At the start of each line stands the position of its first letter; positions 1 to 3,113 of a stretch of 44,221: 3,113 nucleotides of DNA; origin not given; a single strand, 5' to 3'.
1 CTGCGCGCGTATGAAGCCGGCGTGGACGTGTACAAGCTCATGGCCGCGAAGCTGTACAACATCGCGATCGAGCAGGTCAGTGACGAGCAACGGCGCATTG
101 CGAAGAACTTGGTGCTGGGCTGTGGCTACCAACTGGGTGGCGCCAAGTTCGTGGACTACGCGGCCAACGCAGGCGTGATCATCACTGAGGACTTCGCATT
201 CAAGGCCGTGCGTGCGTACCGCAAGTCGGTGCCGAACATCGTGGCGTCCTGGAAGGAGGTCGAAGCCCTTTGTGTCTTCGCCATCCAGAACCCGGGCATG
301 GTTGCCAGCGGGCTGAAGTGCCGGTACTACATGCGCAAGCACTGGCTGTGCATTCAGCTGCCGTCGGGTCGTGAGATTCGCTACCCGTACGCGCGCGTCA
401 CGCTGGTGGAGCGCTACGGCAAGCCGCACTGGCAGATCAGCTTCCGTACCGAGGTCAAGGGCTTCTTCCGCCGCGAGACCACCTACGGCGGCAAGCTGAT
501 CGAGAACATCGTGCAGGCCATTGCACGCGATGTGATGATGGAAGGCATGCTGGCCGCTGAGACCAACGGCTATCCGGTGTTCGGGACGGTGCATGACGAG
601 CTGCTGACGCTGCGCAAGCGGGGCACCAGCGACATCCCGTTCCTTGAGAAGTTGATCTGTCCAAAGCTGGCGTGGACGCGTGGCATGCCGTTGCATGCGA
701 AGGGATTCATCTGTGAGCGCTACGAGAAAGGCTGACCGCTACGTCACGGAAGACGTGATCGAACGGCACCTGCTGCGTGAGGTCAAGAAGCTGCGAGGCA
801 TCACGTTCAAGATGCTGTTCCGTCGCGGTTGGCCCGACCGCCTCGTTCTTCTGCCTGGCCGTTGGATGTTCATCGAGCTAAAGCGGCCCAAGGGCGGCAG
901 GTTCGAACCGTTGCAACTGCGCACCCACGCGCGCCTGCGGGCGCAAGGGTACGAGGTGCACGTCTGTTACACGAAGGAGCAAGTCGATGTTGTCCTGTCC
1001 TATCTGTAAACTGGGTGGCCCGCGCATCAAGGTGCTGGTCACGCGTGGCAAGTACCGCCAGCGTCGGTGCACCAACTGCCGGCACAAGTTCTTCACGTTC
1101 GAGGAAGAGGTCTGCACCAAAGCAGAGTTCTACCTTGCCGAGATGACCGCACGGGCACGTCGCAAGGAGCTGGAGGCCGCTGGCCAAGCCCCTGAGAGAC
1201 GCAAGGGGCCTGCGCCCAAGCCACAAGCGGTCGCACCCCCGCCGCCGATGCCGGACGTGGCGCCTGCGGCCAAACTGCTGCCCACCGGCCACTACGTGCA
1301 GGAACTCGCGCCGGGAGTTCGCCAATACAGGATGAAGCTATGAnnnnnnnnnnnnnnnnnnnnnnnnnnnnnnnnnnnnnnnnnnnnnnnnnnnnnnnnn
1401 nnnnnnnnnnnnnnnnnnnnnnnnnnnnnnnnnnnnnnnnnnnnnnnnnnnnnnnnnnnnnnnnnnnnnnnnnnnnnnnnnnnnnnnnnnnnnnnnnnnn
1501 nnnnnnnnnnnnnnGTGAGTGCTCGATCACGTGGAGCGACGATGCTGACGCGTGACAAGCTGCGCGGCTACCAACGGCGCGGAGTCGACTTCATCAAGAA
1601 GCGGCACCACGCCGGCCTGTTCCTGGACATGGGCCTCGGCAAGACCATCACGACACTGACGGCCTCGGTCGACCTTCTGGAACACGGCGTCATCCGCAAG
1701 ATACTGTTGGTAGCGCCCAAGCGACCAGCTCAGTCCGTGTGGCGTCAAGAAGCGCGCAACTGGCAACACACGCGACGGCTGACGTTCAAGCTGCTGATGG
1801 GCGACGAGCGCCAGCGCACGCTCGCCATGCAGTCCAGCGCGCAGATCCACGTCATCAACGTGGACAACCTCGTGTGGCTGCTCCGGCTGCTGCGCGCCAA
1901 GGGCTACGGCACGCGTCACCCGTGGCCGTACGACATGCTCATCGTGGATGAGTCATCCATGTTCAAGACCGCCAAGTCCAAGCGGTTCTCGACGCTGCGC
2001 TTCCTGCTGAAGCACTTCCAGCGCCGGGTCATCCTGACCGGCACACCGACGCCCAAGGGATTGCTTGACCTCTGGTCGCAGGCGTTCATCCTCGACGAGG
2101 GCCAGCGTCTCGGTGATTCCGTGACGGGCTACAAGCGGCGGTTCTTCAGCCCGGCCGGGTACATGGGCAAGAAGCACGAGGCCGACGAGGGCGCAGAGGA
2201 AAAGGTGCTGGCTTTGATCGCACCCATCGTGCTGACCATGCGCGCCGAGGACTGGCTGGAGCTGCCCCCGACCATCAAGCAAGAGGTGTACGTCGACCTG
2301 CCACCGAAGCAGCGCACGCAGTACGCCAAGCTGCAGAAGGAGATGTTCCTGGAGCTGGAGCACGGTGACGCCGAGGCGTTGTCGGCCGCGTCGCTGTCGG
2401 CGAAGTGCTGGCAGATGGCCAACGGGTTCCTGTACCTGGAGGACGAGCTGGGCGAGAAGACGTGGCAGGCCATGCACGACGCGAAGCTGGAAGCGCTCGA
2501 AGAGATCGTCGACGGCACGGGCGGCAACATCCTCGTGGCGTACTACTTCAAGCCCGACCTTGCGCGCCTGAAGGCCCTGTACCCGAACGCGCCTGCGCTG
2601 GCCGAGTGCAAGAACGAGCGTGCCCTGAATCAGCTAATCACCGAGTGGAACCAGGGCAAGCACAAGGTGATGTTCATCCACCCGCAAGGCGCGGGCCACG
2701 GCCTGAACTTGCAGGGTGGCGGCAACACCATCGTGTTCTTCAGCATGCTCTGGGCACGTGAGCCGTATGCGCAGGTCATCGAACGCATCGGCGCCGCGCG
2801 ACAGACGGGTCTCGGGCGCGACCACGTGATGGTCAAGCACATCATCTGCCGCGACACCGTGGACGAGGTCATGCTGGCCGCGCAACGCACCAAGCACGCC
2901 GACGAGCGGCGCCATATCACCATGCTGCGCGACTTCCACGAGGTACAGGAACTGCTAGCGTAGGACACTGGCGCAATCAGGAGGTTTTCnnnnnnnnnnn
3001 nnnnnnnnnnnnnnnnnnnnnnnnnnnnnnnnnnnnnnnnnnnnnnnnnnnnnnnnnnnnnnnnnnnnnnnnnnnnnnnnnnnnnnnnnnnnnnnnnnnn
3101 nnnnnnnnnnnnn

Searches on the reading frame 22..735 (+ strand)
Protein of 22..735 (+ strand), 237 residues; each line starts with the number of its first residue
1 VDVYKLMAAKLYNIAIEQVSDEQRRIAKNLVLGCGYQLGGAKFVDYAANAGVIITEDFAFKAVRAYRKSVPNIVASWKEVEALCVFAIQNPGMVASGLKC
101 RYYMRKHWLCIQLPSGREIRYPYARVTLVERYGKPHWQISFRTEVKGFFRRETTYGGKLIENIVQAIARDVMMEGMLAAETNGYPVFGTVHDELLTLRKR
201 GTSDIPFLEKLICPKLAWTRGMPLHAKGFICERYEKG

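Call 3: search_protein_families(library=pfam, proteins=[window:22-735:+], max_evalue=0.1)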
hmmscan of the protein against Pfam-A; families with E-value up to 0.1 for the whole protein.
window:22-735:+ (237 aa): 1 family
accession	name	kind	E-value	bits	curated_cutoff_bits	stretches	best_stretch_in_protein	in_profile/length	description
PF00476.26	DNA_pol_A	-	3.5e-06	26.6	34.3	1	2-81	185-259/381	DNA polymerase family A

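Call 4: search_protein_families(library=phrogs, proteins=[window:22-735:+], max_evalue=0.01)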
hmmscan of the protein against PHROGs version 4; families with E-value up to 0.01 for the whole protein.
window:22-735:+ (237 aa): 3 families
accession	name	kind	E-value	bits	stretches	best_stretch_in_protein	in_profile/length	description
phrog_7766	-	DNA, RNA and nucleotide metabolism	5.5e-40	137.8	1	62-236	11-185/186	DNA polymerase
phrog_10285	-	DNA, RNA and nucleotide metabolism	2.5e-35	123.1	1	2-236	88-320/321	DNA polymerase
phrog_17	-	DNA, RNA and nucleotide metabolism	5.3e-30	105.2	1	2-229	1038-1225/1445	DNA polymerase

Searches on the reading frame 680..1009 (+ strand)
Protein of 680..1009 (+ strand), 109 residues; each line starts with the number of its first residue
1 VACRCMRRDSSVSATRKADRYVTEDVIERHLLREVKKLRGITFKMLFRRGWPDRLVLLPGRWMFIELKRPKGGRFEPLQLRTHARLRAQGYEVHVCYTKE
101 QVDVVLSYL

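Call 3: search_protein_families(library=pfam, proteins=[window:680-1009:+], max_evalue=0.1)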
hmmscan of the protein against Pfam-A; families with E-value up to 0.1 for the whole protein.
window:680-1009:+ (109 aa): 1 family
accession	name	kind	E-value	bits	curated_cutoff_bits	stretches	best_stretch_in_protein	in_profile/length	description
PF08774.17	VRR_NUC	-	0.00032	21.2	23.8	1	48-98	61-114/116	VRR-NUC domain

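Call 4: search_protein_families(library=phrogs, proteins=[window:680-1009:+], max_evalue=0.01)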
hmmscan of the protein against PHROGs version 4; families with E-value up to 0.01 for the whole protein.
window:680-1009:+ (109 aa): 3 families
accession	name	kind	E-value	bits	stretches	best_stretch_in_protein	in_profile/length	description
phrog_93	-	DNA, RNA and nucleotide metabolism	3.8e-22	79.7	1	17-107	347-439/613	endonuclease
phrog_5702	-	DNA, RNA and nucleotide metabolism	2.7e-12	47.5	1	46-103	2-60/70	Holliday junction resolvase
phrog_824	-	unknown function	2e-11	45.3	1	48-102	111-167/265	-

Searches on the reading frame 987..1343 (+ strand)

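Call 3: search_protein_families(library=pfam, proteins=[window:987-1343:+], max_evalue=0.1)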
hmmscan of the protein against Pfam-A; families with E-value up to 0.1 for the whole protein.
window:987-1343:+ (118 aa): 1 family
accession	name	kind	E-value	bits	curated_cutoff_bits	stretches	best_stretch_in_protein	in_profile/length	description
PF22811.2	Zn_ribbon_NrdR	-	0.072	13.5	27.2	0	3-39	2-42/42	Transcriptional repressor NrdR-like, N-terminal domain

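Call 4: search_protein_families(library=phrogs, proteins=[window:987-1343:+], max_evalue=0.01)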
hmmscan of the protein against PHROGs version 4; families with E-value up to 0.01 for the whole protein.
window:987-1343:+ (118 aa): 0 families

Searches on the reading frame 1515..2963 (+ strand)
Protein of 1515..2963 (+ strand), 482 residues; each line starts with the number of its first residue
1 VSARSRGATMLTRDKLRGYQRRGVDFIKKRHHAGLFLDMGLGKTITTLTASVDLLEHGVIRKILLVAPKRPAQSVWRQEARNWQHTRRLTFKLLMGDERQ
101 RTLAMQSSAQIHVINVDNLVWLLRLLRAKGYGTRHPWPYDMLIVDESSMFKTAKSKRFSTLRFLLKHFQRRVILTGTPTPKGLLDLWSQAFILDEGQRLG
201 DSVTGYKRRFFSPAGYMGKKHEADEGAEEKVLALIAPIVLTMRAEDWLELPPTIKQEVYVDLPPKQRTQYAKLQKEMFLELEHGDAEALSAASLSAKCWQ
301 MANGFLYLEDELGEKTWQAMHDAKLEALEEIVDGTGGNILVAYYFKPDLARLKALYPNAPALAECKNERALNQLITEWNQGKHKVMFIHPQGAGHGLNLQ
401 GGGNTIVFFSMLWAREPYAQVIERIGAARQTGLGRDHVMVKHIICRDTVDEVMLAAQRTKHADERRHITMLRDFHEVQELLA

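Call 3: search_protein_families(library=pfam, proteins=[window:1515-2963:+], max_evalue=0.1)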
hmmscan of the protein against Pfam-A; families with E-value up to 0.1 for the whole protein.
window:1515-2963:+ (482 aa): 8 families
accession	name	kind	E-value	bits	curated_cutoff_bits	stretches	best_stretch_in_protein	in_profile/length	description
PF00176.29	SNF2-rel_dom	-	3e-24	86.1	24.9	1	19-290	1-270/290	SNF2-related domain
PF04851.21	ResIII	-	3.1e-10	40.6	22.5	1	15-179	3-161/164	Type III restriction enzyme, res subunit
PF13245.12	AAA_19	-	0.00042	20.9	25.1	1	39-156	20-108/134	AAA domain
PF00270.35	DEAD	-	0.00058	20.1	26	1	20-181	4-162/167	DEAD/DEAH box helicase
PF00271.37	Helicase_C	-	0.0061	17.2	23.5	1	324-426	2-107/110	Helicase conserved C-terminal domain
PF13604.12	AAA_30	-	0.0069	16.6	27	1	104-176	61-123/191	AAA domain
PF02562.22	PhoH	-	0.033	14.1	27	1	20-69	9-58/205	PhoH-like protein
PF24340.1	DH_2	-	0.04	13.8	27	1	318-380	137-199/208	DBL homology domain (DH-domain)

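Call 4: search_protein_families(library=phrogs, proteins=[window:1515-2963:+], max_evalue=0.01)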
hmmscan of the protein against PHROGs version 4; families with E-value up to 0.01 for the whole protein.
window:1515-2963:+ (482 aa): 7 families
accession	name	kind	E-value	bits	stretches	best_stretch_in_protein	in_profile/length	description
phrog_62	-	DNA, RNA and nucleotide metabolism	2.8e-130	437.2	1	13-461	694-1126/1881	DNA helicase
phrog_11354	-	unknown function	1.7e-20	73.9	1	371-468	12-105/116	-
phrog_16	-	DNA, RNA and nucleotide metabolism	7.6e-09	35.3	1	12-182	269-420/986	DNA helicase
phrog_23807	-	unknown function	1.8e-06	27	1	38-179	154-308/1053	-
phrog_24008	-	DNA, RNA and nucleotide metabolism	0.0002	20.4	1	13-188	478-643/1006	helicase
phrog_1685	-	unknown function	0.00074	17.8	0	371-461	1456-1542/2278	-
phrog_11801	-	other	0.0015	16.7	1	14-86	865-936/2269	DNA methyltransferase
